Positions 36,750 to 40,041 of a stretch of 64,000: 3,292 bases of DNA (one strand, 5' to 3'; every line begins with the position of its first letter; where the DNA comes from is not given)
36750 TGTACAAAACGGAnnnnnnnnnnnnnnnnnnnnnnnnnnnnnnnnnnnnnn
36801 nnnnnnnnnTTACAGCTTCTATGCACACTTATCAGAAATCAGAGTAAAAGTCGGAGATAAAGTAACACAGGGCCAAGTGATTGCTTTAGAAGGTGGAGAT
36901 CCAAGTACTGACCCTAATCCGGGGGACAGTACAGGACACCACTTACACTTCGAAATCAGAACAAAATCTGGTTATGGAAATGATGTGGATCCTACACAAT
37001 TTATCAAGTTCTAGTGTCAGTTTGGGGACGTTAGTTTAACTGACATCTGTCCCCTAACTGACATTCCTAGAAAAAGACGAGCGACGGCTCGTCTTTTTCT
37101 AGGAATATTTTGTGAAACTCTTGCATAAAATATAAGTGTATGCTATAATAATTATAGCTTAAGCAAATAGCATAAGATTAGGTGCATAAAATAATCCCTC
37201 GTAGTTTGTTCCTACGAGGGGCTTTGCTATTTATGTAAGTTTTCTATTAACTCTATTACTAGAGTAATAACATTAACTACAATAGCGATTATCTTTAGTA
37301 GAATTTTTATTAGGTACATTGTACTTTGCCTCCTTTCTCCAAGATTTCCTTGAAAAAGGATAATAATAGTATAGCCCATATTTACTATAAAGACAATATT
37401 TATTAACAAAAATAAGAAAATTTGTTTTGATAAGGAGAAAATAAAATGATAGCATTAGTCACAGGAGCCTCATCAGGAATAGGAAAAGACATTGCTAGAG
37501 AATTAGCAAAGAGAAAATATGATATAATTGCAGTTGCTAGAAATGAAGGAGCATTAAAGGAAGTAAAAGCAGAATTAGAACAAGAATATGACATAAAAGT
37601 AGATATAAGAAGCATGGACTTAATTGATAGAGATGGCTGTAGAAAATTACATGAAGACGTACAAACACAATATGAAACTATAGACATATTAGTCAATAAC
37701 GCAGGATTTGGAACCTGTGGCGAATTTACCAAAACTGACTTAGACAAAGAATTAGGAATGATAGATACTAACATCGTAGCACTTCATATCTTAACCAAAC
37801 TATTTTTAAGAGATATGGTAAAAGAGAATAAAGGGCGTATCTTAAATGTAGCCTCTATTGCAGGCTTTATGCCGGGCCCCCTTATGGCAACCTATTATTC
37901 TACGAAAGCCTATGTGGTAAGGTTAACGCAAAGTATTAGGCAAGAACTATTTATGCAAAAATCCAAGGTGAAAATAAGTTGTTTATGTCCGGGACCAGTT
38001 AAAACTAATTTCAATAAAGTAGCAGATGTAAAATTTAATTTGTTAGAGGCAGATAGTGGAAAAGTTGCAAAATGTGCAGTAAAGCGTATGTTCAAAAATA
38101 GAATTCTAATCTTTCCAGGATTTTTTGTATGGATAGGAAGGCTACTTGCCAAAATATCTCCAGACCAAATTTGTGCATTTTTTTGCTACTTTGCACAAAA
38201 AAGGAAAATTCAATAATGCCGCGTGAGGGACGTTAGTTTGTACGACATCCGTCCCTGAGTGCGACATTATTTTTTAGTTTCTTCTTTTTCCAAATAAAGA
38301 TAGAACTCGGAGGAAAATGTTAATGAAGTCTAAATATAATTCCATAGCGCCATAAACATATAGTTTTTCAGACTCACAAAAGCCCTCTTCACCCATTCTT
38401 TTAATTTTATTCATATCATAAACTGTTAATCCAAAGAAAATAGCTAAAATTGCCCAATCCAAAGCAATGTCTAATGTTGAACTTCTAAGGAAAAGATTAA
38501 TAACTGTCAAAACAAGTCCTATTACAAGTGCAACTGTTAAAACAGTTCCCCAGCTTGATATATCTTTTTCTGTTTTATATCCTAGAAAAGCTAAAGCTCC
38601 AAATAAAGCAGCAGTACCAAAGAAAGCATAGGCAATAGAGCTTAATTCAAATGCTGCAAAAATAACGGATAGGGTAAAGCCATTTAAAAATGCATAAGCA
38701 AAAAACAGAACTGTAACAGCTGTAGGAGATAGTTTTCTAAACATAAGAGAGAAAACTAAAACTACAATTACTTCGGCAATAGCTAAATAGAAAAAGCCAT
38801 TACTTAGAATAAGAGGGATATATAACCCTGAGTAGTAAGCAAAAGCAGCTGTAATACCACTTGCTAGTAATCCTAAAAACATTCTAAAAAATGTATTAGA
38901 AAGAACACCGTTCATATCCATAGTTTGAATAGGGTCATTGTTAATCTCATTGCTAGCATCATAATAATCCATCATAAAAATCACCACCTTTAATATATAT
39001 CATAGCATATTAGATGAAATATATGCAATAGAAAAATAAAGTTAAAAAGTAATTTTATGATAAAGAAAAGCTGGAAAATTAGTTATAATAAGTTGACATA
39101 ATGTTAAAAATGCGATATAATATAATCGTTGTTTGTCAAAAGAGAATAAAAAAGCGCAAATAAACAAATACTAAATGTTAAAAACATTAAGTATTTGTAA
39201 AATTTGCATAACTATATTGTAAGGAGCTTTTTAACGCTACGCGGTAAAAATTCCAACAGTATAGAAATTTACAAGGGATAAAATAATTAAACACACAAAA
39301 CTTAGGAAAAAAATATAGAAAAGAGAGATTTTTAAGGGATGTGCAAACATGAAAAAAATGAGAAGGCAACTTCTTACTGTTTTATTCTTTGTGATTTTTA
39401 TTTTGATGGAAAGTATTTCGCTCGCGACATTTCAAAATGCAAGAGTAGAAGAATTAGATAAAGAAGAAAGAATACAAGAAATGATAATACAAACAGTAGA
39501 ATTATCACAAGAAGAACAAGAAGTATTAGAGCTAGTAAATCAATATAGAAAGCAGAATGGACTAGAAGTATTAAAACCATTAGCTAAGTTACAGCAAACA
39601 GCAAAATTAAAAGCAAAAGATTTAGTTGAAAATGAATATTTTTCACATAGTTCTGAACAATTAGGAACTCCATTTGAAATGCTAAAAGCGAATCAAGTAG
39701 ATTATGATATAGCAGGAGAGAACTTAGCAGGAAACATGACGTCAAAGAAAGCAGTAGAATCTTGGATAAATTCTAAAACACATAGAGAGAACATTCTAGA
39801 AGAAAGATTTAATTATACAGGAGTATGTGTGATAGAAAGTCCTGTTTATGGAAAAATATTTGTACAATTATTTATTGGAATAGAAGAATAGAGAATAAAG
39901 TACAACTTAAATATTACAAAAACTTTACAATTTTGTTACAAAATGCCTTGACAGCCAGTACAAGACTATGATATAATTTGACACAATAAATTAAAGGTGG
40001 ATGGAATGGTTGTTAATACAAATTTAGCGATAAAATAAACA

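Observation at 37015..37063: Family of short palindromic elements: conserved core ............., compensatory stem changes, and a start exactly at stop codon +1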

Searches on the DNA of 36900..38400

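Call 9: search_rna_families(source=window, start=36900, end=38400, threshold=evalue, max_evalue=10)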
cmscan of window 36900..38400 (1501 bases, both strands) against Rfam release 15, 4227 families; matches with E-value up to 10: 14.
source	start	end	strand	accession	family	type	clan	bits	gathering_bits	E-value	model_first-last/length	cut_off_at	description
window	37185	37268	-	RF04312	trpB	Cis-reg;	-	24.4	59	1.1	1-107/107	no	trpB ncRNA motif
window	37059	37174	-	RF00121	MicC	Gene; sRNA;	-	22.1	90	1.9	1-123/123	no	MicC RNA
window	37061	37108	-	RF03940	MIR9563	Gene; miRNA;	-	19.8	90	1.2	1-127/127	no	MIR9563 microRNA precursor family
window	37066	37124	-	RF02432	SpF25_sRNA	Gene; sRNA;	-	19.5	48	3.5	1-102/102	no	Streptococcus sRNA SpF25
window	38163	38279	-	RF00433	Hsp90_CRE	Cis-reg; thermoregulator;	-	19.2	50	1.6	1-152/152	no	Hsp90 cis-regulatory element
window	37059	37260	+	RF02417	VR-RNA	Gene; sRNA;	-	19.1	100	0.21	1-397/397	no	VR-RNA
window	37187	37291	-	RF00514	His_leader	Cis-reg; leader;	-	18.7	49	3.4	1-126/126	no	Histidine operon leader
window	38071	38269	+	RF01476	rliF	Gene; sRNA;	-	18.4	60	3.2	1-220/220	no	Listeria sRNA rliF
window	37819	37883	-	RF00172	CAESAR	Cis-reg;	-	18.2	45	3.5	1-80/80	no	ctgf/hcs24 CAESAR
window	37138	37226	+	RF01819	RsaD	Gene; sRNA;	-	18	50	2.6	1-189/189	no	RNA Staph. aureus D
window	38318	38358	+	RF01165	sn2317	Gene; snRNA; snoRNA; CD-box;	-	16.6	50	9.4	1-70/70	no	Small nucleolar RNA sn2317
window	36900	36939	-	RF00784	mir-486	Gene; miRNA;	-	15.2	69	4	1-68/68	no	mir-486 microRNA precursor family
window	37463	37522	-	RF00066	U7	Gene; snRNA;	-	14.4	34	4.8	1-62/62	no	U7 small nuclear RNA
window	37399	37434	+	RF02350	psRNA6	Gene; sRNA;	-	9.9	60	7.1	1-333/333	no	Nitrosomonas sRNA psRNA6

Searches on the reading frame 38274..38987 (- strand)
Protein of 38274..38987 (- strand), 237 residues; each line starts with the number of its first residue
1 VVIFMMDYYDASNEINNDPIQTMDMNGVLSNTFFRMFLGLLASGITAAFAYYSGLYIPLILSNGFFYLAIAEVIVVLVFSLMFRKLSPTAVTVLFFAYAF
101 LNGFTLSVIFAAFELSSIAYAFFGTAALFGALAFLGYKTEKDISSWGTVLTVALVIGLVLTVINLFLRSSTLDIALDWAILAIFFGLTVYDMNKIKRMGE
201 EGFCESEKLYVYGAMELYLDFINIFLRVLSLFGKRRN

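Call 13: search_protein_families(library=pfam, proteins=[window:38274-38987:-])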
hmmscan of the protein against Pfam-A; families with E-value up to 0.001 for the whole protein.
window:38274-38987:- (237 aa): 1 family
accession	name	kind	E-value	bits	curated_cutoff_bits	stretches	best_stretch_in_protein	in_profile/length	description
PF01027.25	Bax1-I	-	1.1e-43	149.9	34.1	1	27-232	2-207/207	Inhibitor of apoptosis-promoting Bax1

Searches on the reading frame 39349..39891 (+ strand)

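Call 13: search_protein_families(library=pfam, proteins=[window:39349-39891:+])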
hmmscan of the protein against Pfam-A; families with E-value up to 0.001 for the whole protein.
window:39349-39891:+ (180 aa): 1 family
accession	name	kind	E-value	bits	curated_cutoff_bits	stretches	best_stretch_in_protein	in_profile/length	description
PF00188.32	CAP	-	1.3e-15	58.7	21.1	1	60-175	1-117/117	Cysteine-rich secretory protein family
